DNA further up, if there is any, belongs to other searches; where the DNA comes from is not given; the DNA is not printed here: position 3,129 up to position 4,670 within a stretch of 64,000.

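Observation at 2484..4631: Two-gene SIR2-like / Nudix-like module flanked by 26-bp direct repeats at the 3' end of a pseudouridine synthase gene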

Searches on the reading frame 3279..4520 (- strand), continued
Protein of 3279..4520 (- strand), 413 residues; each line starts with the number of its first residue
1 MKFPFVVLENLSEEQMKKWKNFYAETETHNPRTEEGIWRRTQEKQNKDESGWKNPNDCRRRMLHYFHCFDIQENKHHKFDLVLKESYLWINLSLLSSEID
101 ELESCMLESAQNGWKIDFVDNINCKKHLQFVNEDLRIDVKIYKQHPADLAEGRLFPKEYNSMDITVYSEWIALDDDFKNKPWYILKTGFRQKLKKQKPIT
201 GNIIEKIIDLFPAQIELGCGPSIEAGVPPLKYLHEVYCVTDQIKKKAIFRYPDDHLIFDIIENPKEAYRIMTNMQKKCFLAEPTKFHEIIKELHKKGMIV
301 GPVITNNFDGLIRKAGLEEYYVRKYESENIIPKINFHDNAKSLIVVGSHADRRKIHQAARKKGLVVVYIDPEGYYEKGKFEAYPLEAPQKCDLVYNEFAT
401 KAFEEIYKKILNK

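Call 53: get_annotated_region(hit=H5, flank=9000)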
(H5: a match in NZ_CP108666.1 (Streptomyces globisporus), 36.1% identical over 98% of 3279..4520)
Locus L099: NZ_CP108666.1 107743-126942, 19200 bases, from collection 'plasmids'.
description: Streptomyces globisporus strain NBC_01078 plasmid unnamed2, complete sequence
organism: Streptomyces globisporus (NCBI taxid 1908)
taxonomy: Bacteria; Actinomycetota; Actinomycetes; Kitasatosporales; Streptomycetaceae; Streptomyces; Streptomyces globisporus
host: -; source: -; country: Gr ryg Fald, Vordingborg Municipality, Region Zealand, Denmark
typing (MOB-suite, as given by PLSDB): non-mobilizable
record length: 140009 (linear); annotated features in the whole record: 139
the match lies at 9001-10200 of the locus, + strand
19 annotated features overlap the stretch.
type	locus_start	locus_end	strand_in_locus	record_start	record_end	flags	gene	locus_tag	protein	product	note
CDS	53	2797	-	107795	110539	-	-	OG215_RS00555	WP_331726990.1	Helicase associated domain protein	-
CDS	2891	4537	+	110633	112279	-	-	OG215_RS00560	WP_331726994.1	helix-turn-helix transcriptional regulator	-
CDS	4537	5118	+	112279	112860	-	-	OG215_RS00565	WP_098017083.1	transcriptional regulator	-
CDS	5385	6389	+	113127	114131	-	-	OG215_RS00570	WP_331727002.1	hypothetical protein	-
CDS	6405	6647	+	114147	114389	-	-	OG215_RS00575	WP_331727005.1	hypothetical protein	-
CDS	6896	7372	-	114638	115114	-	-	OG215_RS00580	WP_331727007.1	hypothetical protein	-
CDS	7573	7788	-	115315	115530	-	-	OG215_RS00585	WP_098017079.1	DUF397 domain-containing protein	-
CDS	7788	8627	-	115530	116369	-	-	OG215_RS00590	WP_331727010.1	helix-turn-helix transcriptional regulator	-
CDS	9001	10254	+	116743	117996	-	-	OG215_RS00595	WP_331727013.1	hypothetical protein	-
CDS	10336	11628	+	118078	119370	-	-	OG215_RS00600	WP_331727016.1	aspartate aminotransferase family protein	-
CDS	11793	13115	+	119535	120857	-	-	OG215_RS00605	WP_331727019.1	UDP-glucose/GDP-mannose dehydrogenase family protein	-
CDS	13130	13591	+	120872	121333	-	-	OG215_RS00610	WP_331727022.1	GNAT family N-acetyltransferase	-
CDS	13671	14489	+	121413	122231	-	-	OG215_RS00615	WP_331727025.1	sugar nucleotide-binding protein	-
CDS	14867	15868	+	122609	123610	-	-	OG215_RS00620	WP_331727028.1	hypothetical protein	-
CDS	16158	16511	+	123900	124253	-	-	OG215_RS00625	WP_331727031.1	DUF2750 domain-containing protein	-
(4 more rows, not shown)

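Call 55: get_annotated_region(hit=H2, flank=7000)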
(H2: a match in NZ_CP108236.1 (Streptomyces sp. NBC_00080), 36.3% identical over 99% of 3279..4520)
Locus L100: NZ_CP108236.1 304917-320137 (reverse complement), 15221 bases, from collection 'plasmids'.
description: Streptomyces sp. NBC_00080 plasmid unnamed1, complete sequence
organism: Streptomyces sp. NBC_00080 (NCBI taxid 2975645)
taxonomy: Bacteria; Actinomycetota; Actinomycetes; Kitasatosporales; Streptomycetaceae; Streptomyces; Streptomyces sp. NBC 00080
host: -; source: -; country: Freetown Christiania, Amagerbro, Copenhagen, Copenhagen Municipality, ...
typing (MOB-suite, as given by PLSDB): non-mobilizable; replicon rep_cluster_43
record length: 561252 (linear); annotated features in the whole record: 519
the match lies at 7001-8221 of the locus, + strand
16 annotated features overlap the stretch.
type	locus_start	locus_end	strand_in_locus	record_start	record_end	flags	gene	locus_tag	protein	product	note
CDS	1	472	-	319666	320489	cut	-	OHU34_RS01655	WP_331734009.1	IS5 family transposase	-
CDS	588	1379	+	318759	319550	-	-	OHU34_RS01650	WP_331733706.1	ATP-binding protein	-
CDS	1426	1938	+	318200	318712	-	-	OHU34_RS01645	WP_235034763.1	roadblock/LC7 domain-containing protein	-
CDS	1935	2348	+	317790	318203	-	-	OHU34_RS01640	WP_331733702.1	DUF742 domain-containing protein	-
CDS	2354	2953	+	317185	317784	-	-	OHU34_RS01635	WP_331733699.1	ATP/GTP-binding protein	-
CDS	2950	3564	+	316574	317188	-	-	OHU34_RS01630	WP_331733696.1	GAF domain-containing protein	-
CDS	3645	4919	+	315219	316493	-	-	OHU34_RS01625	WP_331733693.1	acyl-CoA dehydrogenase family protein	-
CDS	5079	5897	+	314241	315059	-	-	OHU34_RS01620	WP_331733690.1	zinc-dependent metalloprotease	-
CDS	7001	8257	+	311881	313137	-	-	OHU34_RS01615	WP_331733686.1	hypothetical protein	-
CDS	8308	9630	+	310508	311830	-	-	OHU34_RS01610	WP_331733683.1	aspartate aminotransferase family protein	-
CDS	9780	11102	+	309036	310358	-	-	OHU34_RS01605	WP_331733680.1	UDP-glucose/GDP-mannose dehydrogenase family protein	-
CDS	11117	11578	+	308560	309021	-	-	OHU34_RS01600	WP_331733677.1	GNAT family N-acetyltransferase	-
CDS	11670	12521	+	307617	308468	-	-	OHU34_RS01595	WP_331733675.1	sugar nucleotide-binding protein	-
CDS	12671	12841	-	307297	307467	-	-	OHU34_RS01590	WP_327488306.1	hypothetical protein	-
CDS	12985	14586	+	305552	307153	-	-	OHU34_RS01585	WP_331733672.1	ATP-binding cassette domain-containing protein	-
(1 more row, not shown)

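Call 56: get_annotated_region(hit=H7, flank=7000)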
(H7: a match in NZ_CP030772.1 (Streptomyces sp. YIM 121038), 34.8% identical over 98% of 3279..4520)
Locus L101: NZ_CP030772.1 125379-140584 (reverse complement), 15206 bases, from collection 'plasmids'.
description: Streptomyces sp. YIM 121038 plasmid pSSP121038, complete sequence
organism: Streptomyces sp. YIM 121038 (NCBI taxid 2136401)
taxonomy: Bacteria; Actinomycetota; Actinomycetes; Kitasatosporales; Streptomycetaceae; Streptomyces; Streptomyces sp. YIM 121038
host: -; source: pure culture,soil; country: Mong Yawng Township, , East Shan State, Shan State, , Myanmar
typing (MOB-suite, as given by PLSDB): non-mobilizable
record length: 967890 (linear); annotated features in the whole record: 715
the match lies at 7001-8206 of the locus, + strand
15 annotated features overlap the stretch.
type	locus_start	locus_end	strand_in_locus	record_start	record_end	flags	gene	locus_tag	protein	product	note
CDS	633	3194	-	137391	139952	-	-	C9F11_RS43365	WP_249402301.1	ATP/GTP-binding protein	-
CDS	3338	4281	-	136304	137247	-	-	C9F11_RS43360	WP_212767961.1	IS5 family transposase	-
CDS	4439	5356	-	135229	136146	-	-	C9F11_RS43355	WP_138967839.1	replication-relaxation family protein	-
CDS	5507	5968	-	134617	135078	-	-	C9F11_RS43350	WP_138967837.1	hypothetical protein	-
CDS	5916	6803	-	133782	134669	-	-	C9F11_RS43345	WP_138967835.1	hypothetical protein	-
CDS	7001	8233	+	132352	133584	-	-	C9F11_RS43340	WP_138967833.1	hypothetical protein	-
CDS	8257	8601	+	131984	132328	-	-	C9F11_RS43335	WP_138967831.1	hypothetical protein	-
CDS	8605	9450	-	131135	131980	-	-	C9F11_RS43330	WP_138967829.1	sugar nucleotide-binding protein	-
CDS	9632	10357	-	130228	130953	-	-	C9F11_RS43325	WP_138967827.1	hypothetical protein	-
CDS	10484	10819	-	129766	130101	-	-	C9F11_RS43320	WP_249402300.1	hypothetical protein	-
CDS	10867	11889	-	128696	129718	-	-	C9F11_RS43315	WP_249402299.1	phosphoadenosine phosphosulfate reductase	-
CDS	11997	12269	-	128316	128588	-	-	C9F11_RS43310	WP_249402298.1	hypothetical protein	-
CDS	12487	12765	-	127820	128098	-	-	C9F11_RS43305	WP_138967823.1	hypothetical protein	-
CDS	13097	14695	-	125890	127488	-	-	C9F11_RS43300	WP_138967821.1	GntR family transcriptional regulator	-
CDS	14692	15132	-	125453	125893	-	-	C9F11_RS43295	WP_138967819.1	hypothetical protein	-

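Call 67: search_protein_families(library=pfam, proteins=[L011:10290-10823:+, L011:10834-12165:+, L024:9290-9988:+, L069:11187-11693:+, L069:8286-9995:+, L059:9582-9950:+, L079:9011-9997:+, L079:7701-9014:+, L029:3873-5228:+, L030:1781-2965:+], max_evalue=0.01)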
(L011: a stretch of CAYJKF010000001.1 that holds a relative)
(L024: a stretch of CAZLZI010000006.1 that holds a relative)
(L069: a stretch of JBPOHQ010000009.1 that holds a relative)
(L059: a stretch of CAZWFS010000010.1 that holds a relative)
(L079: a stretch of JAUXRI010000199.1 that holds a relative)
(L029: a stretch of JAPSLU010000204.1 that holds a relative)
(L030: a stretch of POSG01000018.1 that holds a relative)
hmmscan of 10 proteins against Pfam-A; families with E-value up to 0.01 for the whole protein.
L011:10290-10823:+ (177 aa): 2 families
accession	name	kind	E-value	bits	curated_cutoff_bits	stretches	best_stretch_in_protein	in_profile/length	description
PF01988.24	VIT1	-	5.2e-36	124.9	28.1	2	17-78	1-63/214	VIT family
PF24838.2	8xMP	-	0.0072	16.6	30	0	86-138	12-63/136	Octameric membrane protein family (8xMP)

L011:10834-12165:+ (443 aa): 1 family
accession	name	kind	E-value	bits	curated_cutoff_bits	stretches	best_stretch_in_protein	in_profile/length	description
PF03372.29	Exo_endo_phos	-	3.5e-12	47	24.5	1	204-404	1-201/225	Endonuclease/Exonuclease/phosphatase family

L024:9290-9988:+ (232 aa): 3 families
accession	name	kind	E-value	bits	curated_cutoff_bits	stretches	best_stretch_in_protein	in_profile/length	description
PF01596.23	Methyltransf_3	-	9.7e-38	130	22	1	56-229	23-200/204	O-methyltransferase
PF13578.12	Methyltransf_24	-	3.2e-10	41.2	26.3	1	82-184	1-104/105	Methyltransferase domain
PF13649.12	Methyltransf_25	-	0.0019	19.3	27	1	81-178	1-97/97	Methyltransferase domain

L069:11187-11693:+ (168 aa): 1 family
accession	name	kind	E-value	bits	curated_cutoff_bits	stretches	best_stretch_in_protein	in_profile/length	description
PF03703.20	bPH_2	-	2e-07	31.6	22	1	102-147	19-64/78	Bacterial PH domain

L069:8286-9995:+ (569 aa): 1 family
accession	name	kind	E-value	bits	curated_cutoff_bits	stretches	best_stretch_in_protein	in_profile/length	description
PF00266.25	Aminotran_5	-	1.6e-69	235.1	21.5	1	178-551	1-370/371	Aminotransferase class-V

L059:9582-9950:+ (122 aa): 2 families
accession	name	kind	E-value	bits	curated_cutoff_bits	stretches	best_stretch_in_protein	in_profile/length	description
PF08818.16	DUF1801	-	2.1e-18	66.9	27.2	1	19-112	2-84/85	Domain of unknown function (DU1801)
PF18899.5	DUF5655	-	1.4e-06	28.8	24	1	23-110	17-103/109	Domain of unknown function (DUF5655)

L079:9011-9997:+ (328 aa): 4 families
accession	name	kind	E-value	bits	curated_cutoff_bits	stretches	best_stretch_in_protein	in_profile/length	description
PF13489.12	Methyltransf_23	-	9.9e-18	64.8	27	1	140-291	9-164/164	Methyltransferase domain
PF08241.18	Methyltransf_11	-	2.1e-08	35.2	21.2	1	155-243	1-94/95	Methyltransferase domain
PF08242.18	Methyltransf_12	-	6e-07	30.5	30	1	155-241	1-97/98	Methyltransferase domain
PF13649.12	Methyltransf_25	-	2.2e-05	25.5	27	1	155-240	2-97/97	Methyltransferase domain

L079:7701-9014:+ (437 aa): 2 families
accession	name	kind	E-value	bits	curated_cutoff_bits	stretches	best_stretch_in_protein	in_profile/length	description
PF00535.33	Glycos_transf_2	-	6.9e-27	94.9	23.3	1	205-336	1-131/168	Glycosyl transferase family 2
PF13704.12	Glyco_tranf_2_4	-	0.00036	21.4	27.5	1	234-293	21-81/98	Glycosyl transferase family 2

L029:3873-5228:+ (451 aa): 2 families
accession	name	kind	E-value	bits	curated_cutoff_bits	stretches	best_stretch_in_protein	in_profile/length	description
PF13483.12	Lactamase_B_3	-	9e-08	32.7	24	1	2-118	1-76/160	Beta-lactamase superfamily domain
PF12706.13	Lactamase_B_2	-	9.1e-07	29.1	27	1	20-124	3-112/200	Beta-lactamase superfamily domain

L030:1781-2965:+ (394 aa): 8 families
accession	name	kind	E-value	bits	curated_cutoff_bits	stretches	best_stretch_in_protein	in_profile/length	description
PF03193.22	RsgA_GTPase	-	4.1e-47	160.7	30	1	126-301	1-173/174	RsgA GTPase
PF01926.29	MMR_HSR1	-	8.3e-07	29.6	21.9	1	239-316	3-74/113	50S ribosome-binding GTPase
PF00005.33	ABC_tran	-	2.1e-05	25.6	25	1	226-261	2-37/137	ABC transporter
PF13604.12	AAA_30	-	0.00064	20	27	0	52-109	67-125/191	AAA domain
PF00009.33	GTP_EFTU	-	0.0012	18.9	26.5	0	146-232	88-182/188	Elongation factor Tu GTP binding domain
PF20720.3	nSTAND3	-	0.0066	16.6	27.2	0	224-261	6-43/155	Novel STAND NTPase 3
PF04548.22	AIG1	-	0.0071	16.1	27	0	240-299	5-62/212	AIG1 family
PF00350.29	Dynamin_N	-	0.0097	16.4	27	0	241-269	4-32/168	Dynamin family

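Call 74: search_protein_families(library=padloc, alignment_id=A2, max_evalue=0.001)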
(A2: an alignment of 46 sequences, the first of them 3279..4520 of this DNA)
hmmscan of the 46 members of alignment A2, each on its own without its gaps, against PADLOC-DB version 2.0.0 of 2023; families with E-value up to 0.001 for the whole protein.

A. member 1, window:3279-4520:- (413 aa): 0 families

B. families by the number of members that match (of 46 scanned): 1 family
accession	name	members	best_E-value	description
PDLC02384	pAgo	1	0.00092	-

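Call 82: fold_search(model_id=the predicted structure, library=viral)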
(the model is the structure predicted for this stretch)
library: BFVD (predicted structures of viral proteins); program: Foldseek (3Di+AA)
matches with E <= 10: 1172; with E <= 0.001: 1
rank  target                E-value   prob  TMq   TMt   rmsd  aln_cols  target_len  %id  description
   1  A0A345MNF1            5.4e-05  1.00  0.29  0.42  11.6       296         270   14  (no name in the UniProt tables at hand)
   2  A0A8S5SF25            1.7e-03  0.82  0.14  0.25  16.2       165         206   13  Uncharacterized protein [Caudovirales sp. ctrNG92]
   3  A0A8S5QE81            1.9e-03  0.63  0.14  0.20  26.7       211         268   10  Uncharacterized protein [Caudovirales sp. ctqPn17]
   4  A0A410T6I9            1.9e-03  0.35  0.14  0.15  16.4       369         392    9  (no name in the UniProt tables at hand)
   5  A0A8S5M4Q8            2.8e-03  0.63  0.12  0.22  17.4       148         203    5  Secretion system protein [Siphoviridae sp. ct0d96]
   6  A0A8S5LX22            3.0e-03  0.82  0.12  0.23  10.9       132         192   10  Contractile injection system tube protein N-terminal domain-containing protein [Myoviridae sp. ctZgq1]
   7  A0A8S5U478            4.0e-03  0.66  0.13  0.33  13.6       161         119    8  Uncharacterized protein [Siphoviridae sp. ct6GI21]
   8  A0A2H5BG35            4.3e-03  0.66  0.12  0.24  14.0       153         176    4  (no name in the UniProt tables at hand)
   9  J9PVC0                5.1e-03  0.35  0.11  0.25  17.3       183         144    9  Contractile injection system tube protein N-terminal domain-containing protein [Bacillus phage BCD7]
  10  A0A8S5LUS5            5.7e-03  0.80  0.13  0.32  12.9       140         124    6  Minor tail protein [Myoviridae sp. ctwmI4]
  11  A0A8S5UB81            6.4e-03  0.82  0.13  0.33  12.9       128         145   12  Uncharacterized protein [Caudovirales sp. ctcT39]
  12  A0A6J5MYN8            6.8e-03  0.10  0.10  0.10  21.5       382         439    8  Uncharacterized protein [uncultured Caudovirales phage]
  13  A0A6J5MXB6            7.2e-03  0.54  0.12  0.30  12.2       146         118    7  Uncharacterized protein [uncultured Caudovirales phage]
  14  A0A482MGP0            8.1e-03  0.38  0.12  0.23  16.2       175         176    4  Uncharacterized protein [Serratia phage MTx]
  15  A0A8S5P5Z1            9.2e-03  0.23  0.08  0.11  19.7       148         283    6  Uncharacterized protein [Siphoviridae sp. ctsUY14]
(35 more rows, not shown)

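Call 90: get_annotated_region(hit=H4, flank=6000)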
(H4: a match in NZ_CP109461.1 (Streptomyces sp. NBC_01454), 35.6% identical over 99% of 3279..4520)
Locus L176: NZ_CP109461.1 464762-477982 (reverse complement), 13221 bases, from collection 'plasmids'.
description: Streptomyces sp. NBC_01454 plasmid unnamed1, complete sequence
organism: Streptomyces sp. NBC_01454 (NCBI taxid 2975867)
taxonomy: Bacteria; Actinomycetota; Actinomycetes; Kitasatosporales; Streptomycetaceae; Streptomyces; Streptomyces sp. NBC 01454
host: -; source: -; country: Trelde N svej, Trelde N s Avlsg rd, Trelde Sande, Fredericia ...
typing (MOB-suite, as given by PLSDB): non-mobilizable
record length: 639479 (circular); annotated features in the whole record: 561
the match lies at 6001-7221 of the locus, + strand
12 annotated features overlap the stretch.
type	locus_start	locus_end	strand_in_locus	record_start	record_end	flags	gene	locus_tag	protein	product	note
CDS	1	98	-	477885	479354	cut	-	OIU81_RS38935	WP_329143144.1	site-specific integrase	GO:0015074 - DNA integration [Evidence IEA]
CDS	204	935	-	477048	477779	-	-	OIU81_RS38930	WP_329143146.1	hypothetical protein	-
CDS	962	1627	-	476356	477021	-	-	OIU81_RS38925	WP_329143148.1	hypothetical protein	-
CDS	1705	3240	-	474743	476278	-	-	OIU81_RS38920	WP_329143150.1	integrase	-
CDS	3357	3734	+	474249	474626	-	-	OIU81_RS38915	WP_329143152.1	hypothetical protein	-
CDS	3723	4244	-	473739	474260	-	-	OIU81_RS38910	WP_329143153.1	GNAT family N-acetyltransferase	-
CDS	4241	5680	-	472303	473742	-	-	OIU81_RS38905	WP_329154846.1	hypothetical protein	-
CDS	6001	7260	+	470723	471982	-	-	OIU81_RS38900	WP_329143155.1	hypothetical protein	-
CDS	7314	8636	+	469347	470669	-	-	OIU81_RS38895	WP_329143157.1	aspartate aminotransferase family protein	-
CDS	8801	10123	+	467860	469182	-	-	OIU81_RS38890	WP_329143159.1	UDP-glucose/GDP-mannose dehydrogenase family protein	-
CDS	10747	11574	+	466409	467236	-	-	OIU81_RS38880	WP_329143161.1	sugar nucleotide-binding protein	-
CDS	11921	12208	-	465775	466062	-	-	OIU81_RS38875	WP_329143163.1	group II intron maturase-specific domain-containing protein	-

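Call 91: get_annotated_region(hit=H6, flank=6000)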
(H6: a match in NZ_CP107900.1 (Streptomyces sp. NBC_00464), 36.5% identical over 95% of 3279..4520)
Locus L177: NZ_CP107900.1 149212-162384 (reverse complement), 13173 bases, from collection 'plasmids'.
description: Streptomyces sp. NBC_00464 plasmid unnamed1, complete sequence
organism: Streptomyces sp. NBC_00464 (NCBI taxid 2975751)
taxonomy: Bacteria; Actinomycetota; Actinomycetes; Kitasatosporales; Streptomycetaceae; Streptomyces; Streptomyces sp. NBC 00464
host: -; source: -; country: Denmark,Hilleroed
typing (MOB-suite, as given by PLSDB): non-mobilizable
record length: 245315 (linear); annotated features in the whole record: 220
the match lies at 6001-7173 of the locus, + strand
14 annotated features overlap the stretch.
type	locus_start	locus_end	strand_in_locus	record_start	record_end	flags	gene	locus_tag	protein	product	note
CDS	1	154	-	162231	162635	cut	-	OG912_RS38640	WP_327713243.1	hypothetical protein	-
CDS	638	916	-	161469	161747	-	-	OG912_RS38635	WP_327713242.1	hypothetical protein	-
CDS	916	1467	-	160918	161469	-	-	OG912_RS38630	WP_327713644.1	DUF1524 domain-containing protein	-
CDS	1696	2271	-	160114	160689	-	-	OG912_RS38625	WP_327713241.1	hypothetical protein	-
CDS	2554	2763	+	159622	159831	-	-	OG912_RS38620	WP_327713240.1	DUF6207 family protein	-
CDS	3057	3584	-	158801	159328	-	-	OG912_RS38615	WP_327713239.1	GNAT family N-acetyltransferase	-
CDS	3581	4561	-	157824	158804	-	-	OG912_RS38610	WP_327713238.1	XRE family transcriptional regulator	-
CDS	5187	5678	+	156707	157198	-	-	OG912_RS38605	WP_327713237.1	ATP-binding protein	-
CDS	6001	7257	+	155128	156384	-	-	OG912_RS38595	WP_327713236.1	hypothetical protein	-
CDS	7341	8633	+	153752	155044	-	-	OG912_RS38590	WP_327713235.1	aminotransferase class III-fold pyridoxal phosphate-dependent enzyme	-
CDS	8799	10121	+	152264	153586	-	-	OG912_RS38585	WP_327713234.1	UDP-glucose/GDP-mannose dehydrogenase family protein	-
CDS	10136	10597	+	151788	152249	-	-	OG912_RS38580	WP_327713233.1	GNAT family N-acetyltransferase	-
CDS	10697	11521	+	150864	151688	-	-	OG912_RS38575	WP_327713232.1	sugar nucleotide-binding protein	-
CDS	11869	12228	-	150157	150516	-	-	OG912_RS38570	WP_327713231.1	hypothetical protein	-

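Call 107: search_protein_families(library=pfam, proteins=[P0077], max_evalue=0.001)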
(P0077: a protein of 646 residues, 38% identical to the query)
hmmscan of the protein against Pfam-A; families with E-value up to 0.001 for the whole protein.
P0077 (646 aa): 0 families
